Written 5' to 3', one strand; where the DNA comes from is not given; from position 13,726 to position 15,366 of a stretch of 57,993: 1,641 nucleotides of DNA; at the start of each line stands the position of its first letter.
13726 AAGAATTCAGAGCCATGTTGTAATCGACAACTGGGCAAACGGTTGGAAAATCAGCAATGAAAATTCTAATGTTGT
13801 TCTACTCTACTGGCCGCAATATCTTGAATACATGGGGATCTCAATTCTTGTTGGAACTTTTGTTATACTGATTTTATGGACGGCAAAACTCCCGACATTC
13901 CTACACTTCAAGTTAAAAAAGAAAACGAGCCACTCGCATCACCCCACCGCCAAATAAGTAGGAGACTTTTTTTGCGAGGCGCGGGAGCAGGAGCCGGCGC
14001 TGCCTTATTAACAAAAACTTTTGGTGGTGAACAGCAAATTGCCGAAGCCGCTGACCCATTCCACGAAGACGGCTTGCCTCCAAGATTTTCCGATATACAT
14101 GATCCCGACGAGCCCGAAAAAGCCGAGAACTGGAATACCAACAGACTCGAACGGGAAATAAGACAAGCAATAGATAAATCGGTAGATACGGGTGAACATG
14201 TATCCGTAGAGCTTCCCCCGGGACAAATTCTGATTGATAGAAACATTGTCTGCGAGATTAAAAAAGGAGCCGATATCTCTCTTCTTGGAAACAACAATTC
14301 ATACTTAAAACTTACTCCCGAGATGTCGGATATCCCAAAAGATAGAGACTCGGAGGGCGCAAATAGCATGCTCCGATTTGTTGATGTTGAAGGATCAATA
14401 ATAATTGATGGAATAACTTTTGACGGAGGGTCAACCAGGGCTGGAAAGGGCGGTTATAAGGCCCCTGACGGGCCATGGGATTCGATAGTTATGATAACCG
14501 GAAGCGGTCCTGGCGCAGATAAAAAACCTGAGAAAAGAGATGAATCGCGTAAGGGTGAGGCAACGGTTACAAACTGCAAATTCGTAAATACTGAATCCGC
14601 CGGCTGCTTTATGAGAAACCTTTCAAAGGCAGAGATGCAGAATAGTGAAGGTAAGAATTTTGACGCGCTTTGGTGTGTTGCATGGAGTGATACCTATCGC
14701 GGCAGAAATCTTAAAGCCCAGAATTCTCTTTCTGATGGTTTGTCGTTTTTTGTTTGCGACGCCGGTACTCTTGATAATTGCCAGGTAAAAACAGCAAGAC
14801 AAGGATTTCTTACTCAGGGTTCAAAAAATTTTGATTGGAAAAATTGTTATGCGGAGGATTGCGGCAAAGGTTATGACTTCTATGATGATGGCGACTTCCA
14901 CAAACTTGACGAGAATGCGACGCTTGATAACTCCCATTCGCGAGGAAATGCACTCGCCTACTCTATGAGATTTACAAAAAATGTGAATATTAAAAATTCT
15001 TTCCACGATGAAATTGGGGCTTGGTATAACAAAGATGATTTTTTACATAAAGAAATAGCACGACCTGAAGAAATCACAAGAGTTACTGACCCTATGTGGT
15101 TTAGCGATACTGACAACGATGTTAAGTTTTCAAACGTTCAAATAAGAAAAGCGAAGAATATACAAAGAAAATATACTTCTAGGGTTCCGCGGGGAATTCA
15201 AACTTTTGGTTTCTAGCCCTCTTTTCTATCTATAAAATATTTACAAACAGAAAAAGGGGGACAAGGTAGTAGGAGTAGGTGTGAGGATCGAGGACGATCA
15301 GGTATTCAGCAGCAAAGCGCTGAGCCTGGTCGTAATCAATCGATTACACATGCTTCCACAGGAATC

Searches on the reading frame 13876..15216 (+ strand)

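Call 42: search_protein_families(library=pfam, proteins=[window:13876-15216:+], max_evalue=0.001)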
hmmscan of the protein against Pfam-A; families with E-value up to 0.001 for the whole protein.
window:13876-15216:+ (446 aa): 1 family
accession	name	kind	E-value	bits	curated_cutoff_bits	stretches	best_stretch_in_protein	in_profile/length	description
PF13229.12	Beta_helix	-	1.6e-06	28.3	25.9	1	276-374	13-107/158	Right handed beta helix region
